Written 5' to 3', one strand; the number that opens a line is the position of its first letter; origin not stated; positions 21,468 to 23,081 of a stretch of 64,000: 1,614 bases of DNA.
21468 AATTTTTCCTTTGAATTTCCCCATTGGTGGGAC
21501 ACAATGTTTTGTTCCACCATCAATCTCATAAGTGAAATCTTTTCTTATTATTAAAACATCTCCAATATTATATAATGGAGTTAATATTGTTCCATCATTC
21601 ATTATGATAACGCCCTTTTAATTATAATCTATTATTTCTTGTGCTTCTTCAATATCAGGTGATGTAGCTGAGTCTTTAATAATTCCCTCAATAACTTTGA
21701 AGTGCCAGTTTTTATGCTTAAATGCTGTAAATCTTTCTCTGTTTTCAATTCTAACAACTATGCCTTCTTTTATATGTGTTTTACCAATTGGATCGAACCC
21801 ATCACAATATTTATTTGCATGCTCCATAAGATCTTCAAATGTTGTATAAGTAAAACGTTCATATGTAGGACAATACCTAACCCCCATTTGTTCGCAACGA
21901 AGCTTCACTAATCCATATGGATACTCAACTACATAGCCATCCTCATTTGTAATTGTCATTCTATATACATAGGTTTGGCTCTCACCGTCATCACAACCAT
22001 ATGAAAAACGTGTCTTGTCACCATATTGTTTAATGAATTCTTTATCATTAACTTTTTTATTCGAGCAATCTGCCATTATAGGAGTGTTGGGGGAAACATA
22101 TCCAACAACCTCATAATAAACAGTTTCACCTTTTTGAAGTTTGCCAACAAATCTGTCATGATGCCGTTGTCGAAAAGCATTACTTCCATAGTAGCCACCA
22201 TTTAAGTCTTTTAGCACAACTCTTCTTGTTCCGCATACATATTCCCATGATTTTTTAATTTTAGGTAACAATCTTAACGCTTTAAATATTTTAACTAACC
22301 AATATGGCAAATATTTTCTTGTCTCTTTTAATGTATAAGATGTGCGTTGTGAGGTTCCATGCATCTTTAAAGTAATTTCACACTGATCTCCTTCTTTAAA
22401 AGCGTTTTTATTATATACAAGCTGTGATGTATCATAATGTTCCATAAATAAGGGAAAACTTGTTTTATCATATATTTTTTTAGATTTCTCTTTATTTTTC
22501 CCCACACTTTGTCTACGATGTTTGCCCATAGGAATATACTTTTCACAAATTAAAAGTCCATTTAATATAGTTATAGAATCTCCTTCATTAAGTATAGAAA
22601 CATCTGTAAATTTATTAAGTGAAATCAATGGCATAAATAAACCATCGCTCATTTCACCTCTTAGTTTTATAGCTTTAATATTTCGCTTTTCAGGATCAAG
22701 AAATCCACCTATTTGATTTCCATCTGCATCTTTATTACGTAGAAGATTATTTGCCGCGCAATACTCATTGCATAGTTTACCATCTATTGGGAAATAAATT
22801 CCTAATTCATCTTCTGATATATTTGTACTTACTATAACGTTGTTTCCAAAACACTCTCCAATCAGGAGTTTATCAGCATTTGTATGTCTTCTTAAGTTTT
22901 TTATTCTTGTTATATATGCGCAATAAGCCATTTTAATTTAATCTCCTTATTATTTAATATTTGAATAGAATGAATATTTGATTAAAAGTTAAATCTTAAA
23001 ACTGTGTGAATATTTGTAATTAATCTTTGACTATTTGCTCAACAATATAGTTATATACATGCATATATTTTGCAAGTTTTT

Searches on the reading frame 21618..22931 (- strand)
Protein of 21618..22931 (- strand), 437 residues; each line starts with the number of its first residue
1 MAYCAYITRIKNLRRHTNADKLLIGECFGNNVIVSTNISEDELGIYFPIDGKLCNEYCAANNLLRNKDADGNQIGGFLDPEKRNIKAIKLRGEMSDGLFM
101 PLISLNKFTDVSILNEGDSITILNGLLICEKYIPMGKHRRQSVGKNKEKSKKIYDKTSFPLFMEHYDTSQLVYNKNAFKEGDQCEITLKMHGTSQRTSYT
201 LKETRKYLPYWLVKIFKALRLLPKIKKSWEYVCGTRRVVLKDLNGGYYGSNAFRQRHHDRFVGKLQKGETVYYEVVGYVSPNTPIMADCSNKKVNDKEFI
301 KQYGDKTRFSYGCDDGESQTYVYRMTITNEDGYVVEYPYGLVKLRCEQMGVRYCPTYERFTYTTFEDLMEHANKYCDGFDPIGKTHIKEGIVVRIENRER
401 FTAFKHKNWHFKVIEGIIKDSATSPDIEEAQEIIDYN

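Call 15: search_protein_families(library=phrogs, proteins=[window:21618-22931:-], max_evalue=0.001)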
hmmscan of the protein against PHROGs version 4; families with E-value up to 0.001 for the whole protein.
window:21618-22931:- (437 aa): 2 families
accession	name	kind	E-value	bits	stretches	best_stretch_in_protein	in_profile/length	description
phrog_968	-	DNA, RNA and nucleotide metabolism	2.2e-68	232.1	1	2-415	8-392/398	RNA ligase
phrog_548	-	DNA, RNA and nucleotide metabolism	4.6e-06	27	1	316-413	119-235/341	RNA ligase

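Call 47: search_dna_similar(query=window:21618-22931:-, collection=phages, mode=protein, max_rows=15)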
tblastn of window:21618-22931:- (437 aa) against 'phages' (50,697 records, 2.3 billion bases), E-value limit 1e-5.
Records with a match: 377; places in all: 378; records where one place covers at least 80% of the query: 353.
Best place of each record, by identity: <60% 377.
By first word of the organism name: Mycobacterium 296; Microbacterium 27; Gordonia 22; Pseudomonas 13; Bacillus 8; Alishewanella 2; Synechococcus 2; Lysinibacillus 1; Vibrio 1; Nitratidesulfovibrio 1; and 4 more.
By host as written in the record: Mycobacterium smegmatis mc2 155 208; Mycobacterium smegmatis mc#155 47; Mycobacterium smegmatis mc2155 20; Gordonia terrae 3612 20; Microbacterium foliorum NRRL B-24224 SEA 9; Microbacterium foliorum NRRL B-24224 8; Mycobacterium sp. 7; Pseudomonas aeruginosa PAO1 7; and 24 more.
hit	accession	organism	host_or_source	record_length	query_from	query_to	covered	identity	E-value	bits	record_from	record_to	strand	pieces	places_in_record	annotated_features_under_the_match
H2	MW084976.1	Bacillus phage Kirov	Bacillus cereus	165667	1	435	100%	56.5%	3e-146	466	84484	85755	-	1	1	RNA ligase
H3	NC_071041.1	Bacillus phage Kirov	Bacillus cereus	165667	1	435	100%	56.5%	3e-146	466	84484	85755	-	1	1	RNA ligase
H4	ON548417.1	Bacillus phage vB_BanS-Thrax1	Bacillus anthracis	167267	1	419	96%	58.4%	2e-148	472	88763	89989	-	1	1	RNA ligase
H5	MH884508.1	Bacillus phage vB_BcoS-136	Bacillus cohnii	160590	1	429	98%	56.9%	1e-148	473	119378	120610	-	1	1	RNA ligase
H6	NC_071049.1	Bacillus phage vB_BcoS-136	Bacillus cohnii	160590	1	429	98%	56.9%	1e-148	473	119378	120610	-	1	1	RNA ligase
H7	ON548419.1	Bacillus phage vB_BanS-Thrax3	Bacillus anthracis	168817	1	419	96%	58.2%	4e-147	468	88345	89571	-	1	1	RNA ligase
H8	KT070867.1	Bacillus phage PBC2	Bacillus cereus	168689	1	419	96%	57.2%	4e-147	468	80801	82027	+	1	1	2'-5' RNA ligase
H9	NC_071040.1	Bacillus phage PBC2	Bacillus cereus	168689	1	419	96%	57.2%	4e-147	468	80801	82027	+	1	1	2'-5' RNA ligase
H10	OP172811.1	Lysinibacillus phage LC76P1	Lysinibacillus capsici DO76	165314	1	431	99%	50.0%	9e-122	395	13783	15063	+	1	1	hypothetical protein (x2)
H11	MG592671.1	Vibrio phage 2.275.O._10N.286.54.E11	Vibrio cyclitrophicus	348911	7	423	95%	36.3%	1e-60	219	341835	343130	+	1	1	RNA ligase domain protein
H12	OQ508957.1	Alishewanella phage vB_AspM_Slickus01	Alishewanella sp. SMS8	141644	3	421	96%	31.7%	6e-38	152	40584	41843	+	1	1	putative RNA ligase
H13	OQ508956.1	Alishewanella phage vB_AspM_Slicko01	Alishewanella sp. SMS8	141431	3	421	96%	31.7%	7e-38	152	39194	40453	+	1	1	putative RNA ligase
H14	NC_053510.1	Mycobacterium phage Bromden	Mycobacterium smegmatis mc2 155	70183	3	430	98%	29.1%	4e-24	111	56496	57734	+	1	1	88: RNA ligase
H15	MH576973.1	Mycobacterium phage Bromden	Mycobacterium smegmatis mc2 155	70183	3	430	98%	29.1%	4e-24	111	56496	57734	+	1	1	88: RNA ligase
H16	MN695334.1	Synechococcus phage B3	Synechoccus sp.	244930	3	430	98%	27.5%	9e-27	119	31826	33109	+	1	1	hypothetical protein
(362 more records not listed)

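Call 54: find_related_loci(query=window:21618-22931:-, collection=viral_contigs, flank=10000)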
Query window:21618-22931:- (437 aa) in viral_contigs; peptide patterns used: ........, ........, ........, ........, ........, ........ (x = any residue, [..] = any of these).
21 stretches matched a pattern; 10 encode a relative of the query (tblastn E <= 1e-3); 10 distinct loci.
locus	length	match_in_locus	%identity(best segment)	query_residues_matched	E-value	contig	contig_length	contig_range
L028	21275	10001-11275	62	1-431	4e-178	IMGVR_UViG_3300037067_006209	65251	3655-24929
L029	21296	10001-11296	60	1-433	9e-178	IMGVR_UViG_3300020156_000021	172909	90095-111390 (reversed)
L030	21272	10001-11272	62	1-430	4e-177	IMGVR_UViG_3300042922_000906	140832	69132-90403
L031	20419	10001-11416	52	3-432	2e-149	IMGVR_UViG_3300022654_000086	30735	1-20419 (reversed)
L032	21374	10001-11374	54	3-425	4e-149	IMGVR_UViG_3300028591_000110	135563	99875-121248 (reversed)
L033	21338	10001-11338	53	1-433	1e-144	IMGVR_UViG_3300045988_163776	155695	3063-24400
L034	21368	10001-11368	52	1-437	4e-141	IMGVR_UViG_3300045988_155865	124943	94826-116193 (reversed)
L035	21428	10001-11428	49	3-435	2e-137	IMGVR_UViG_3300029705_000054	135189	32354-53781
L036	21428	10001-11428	49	3-435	2e-137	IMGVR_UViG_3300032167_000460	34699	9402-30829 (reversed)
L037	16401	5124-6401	54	1-427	3e-144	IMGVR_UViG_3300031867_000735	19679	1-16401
